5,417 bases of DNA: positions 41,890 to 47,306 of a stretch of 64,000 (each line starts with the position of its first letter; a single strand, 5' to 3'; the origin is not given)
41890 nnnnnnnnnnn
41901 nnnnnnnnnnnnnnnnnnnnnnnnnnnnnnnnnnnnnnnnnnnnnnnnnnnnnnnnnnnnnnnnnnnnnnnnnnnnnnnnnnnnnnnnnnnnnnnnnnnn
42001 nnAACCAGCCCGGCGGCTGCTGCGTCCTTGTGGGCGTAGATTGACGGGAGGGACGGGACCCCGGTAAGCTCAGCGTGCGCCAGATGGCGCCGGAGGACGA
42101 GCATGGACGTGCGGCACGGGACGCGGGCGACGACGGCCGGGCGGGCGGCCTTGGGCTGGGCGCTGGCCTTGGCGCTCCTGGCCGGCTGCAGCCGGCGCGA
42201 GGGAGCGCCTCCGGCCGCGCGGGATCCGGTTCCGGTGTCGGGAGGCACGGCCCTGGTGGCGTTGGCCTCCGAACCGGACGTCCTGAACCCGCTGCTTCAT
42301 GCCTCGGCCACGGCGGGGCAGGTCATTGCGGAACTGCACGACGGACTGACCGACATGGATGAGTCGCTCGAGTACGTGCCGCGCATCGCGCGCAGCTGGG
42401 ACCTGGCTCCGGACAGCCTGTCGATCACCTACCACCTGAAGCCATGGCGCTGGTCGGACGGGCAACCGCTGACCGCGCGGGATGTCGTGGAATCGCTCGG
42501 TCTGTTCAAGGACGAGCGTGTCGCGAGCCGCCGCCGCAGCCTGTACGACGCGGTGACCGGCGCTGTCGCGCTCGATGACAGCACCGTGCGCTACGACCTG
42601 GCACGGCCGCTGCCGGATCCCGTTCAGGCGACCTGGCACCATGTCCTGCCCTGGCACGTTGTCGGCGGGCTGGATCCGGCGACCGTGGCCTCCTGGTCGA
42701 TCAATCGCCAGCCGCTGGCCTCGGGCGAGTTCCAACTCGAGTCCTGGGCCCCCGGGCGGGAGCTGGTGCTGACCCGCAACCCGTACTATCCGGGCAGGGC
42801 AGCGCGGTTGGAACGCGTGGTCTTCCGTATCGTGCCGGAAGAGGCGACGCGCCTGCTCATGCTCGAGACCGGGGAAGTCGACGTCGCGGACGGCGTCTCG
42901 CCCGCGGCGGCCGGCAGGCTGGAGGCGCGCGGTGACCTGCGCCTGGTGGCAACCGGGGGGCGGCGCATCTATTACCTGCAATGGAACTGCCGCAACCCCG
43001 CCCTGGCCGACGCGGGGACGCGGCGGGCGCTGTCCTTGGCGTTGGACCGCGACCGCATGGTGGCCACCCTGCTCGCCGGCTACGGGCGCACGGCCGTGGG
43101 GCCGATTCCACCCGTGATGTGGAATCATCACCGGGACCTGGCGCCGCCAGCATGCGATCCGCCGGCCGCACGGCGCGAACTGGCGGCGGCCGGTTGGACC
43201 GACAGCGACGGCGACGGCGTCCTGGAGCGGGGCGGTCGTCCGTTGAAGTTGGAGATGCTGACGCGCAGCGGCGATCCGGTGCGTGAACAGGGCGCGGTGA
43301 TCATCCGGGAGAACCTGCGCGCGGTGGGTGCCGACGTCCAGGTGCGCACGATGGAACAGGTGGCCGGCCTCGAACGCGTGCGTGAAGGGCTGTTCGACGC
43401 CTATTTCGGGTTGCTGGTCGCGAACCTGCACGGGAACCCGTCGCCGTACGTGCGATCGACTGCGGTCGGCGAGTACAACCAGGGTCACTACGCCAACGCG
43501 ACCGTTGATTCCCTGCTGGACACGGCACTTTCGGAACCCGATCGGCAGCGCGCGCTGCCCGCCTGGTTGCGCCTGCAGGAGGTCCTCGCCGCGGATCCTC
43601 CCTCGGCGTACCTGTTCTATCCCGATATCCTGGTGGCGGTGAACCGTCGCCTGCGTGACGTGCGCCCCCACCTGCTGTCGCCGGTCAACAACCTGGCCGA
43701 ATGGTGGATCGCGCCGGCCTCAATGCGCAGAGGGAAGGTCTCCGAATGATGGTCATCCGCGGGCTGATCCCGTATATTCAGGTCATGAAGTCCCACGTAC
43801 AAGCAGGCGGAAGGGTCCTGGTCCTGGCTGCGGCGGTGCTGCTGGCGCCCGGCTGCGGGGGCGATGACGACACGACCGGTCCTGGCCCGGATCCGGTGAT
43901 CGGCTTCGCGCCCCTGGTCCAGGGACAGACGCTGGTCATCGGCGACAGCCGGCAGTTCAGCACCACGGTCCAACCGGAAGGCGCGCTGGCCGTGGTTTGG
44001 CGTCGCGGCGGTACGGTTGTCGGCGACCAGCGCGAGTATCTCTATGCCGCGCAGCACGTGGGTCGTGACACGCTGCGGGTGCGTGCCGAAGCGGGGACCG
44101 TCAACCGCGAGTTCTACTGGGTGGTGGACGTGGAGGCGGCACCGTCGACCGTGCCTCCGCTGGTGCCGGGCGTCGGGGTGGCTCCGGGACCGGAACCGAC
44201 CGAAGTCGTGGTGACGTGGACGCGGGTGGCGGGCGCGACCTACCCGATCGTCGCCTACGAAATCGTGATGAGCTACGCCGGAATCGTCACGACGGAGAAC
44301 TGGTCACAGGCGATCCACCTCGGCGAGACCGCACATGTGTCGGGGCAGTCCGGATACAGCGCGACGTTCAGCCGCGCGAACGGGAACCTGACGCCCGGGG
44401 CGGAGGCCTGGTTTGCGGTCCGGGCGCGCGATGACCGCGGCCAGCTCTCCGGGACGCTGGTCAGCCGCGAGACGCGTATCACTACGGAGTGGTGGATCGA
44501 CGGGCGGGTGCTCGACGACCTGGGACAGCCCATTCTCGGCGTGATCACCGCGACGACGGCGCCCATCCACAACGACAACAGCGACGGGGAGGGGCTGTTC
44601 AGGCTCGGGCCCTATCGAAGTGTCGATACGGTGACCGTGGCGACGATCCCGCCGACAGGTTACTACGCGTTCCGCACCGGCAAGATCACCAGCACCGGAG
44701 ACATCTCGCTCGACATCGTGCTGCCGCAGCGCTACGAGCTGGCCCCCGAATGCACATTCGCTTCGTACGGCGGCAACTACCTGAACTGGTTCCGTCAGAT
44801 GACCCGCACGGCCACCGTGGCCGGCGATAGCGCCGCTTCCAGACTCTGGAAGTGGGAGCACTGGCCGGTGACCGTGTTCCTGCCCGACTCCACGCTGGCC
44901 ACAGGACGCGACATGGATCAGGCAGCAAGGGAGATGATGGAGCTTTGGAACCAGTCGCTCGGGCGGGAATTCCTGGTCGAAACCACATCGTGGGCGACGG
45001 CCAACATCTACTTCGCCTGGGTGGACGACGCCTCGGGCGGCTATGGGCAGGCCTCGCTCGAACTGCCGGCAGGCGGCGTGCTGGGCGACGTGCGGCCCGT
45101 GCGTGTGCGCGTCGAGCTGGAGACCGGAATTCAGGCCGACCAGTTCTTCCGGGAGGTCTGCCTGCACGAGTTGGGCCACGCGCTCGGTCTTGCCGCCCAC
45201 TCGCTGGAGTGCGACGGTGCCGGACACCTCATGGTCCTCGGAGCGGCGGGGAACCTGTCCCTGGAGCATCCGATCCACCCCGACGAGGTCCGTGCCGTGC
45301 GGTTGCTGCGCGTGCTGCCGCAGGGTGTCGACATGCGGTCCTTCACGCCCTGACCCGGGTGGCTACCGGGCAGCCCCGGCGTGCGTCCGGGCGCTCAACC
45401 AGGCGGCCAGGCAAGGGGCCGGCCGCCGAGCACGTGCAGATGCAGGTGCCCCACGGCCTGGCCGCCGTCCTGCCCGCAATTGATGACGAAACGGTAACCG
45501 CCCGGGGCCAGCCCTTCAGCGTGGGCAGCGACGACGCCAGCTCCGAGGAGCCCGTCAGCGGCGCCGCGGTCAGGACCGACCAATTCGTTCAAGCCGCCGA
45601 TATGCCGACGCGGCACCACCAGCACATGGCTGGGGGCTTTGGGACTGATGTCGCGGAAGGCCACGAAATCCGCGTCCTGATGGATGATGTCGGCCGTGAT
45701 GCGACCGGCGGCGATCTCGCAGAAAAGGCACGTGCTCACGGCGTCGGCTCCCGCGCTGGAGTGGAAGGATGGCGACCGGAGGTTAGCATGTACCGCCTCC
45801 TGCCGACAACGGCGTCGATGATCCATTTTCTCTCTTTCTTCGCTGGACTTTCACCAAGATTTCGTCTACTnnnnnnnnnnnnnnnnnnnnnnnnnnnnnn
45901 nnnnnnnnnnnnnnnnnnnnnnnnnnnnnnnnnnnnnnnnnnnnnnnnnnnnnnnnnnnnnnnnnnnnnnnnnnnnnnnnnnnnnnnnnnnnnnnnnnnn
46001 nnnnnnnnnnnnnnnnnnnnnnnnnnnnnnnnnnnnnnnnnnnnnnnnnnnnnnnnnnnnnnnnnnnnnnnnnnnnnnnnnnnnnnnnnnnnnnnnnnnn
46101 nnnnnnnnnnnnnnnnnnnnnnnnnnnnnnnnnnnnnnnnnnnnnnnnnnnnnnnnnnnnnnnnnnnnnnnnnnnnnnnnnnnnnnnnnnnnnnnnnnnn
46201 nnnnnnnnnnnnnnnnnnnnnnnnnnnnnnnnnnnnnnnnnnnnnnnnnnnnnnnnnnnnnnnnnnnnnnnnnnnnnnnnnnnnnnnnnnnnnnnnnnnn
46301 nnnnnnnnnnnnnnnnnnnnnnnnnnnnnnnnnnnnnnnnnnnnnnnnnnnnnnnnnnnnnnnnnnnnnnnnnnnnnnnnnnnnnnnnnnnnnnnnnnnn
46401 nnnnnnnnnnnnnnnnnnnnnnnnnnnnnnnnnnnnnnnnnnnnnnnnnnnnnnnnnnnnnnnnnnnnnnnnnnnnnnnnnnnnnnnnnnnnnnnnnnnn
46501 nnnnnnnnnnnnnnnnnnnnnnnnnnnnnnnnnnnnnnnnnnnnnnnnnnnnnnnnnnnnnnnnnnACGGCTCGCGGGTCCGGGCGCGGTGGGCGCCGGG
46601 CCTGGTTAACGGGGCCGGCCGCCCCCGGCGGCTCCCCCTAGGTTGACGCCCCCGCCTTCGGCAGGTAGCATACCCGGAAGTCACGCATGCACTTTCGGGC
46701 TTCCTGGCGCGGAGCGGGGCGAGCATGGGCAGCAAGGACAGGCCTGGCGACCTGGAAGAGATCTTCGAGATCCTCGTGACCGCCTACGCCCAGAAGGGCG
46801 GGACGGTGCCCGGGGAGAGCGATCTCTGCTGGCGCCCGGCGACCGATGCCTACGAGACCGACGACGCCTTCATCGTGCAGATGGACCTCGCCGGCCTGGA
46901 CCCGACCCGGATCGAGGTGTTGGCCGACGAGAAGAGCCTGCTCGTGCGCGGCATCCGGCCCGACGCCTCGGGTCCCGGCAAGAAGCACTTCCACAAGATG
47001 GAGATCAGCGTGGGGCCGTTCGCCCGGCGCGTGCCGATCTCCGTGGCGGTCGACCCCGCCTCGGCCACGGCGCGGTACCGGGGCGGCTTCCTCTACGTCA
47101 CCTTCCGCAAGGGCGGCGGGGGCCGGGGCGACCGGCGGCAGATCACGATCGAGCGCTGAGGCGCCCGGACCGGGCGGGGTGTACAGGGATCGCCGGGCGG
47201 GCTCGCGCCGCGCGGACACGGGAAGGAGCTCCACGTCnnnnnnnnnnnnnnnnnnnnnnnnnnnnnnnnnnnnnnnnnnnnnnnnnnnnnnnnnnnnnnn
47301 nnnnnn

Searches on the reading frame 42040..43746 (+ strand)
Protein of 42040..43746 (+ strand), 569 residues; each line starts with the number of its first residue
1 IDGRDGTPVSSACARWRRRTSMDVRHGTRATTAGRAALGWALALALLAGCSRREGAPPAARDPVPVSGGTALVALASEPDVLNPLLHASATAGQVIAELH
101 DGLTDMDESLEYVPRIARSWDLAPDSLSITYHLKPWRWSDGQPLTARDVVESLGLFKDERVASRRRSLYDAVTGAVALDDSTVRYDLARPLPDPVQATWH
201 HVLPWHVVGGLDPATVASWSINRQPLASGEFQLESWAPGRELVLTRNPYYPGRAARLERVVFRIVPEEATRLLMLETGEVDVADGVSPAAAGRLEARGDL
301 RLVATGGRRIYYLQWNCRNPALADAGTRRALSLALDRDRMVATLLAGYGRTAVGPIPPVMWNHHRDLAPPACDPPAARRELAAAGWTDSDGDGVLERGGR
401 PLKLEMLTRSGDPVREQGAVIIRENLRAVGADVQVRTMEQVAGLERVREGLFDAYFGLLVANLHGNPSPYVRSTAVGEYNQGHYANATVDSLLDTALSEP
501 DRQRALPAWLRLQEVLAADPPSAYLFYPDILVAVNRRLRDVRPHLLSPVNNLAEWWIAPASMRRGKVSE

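Call 16: search_protein_families(library=pfam, max_evalue=0.0001, proteins=[window:42040-43746:+])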
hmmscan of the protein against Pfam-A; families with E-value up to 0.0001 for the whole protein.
window:42040-43746:+ (569 aa): 1 family
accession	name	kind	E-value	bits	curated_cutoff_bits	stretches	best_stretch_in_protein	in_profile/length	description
PF00496.27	SBP_bac_5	-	2.5e-79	267.5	32.4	1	111-471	1-357/368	Bacterial extracellular solute-binding proteins, family 5 Middle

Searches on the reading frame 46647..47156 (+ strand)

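Call 17: search_protein_families(library=pfam, max_evalue=0.0001, proteins=[window:46647-47156:+])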
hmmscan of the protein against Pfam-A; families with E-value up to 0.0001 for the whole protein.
window:46647-47156:+ (170 aa): 1 family
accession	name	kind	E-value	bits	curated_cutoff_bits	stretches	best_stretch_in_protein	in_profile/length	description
PF00011.27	HSP20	-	1.3e-10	41.8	20.8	1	68-168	2-101/102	Hsp20/alpha crystallin family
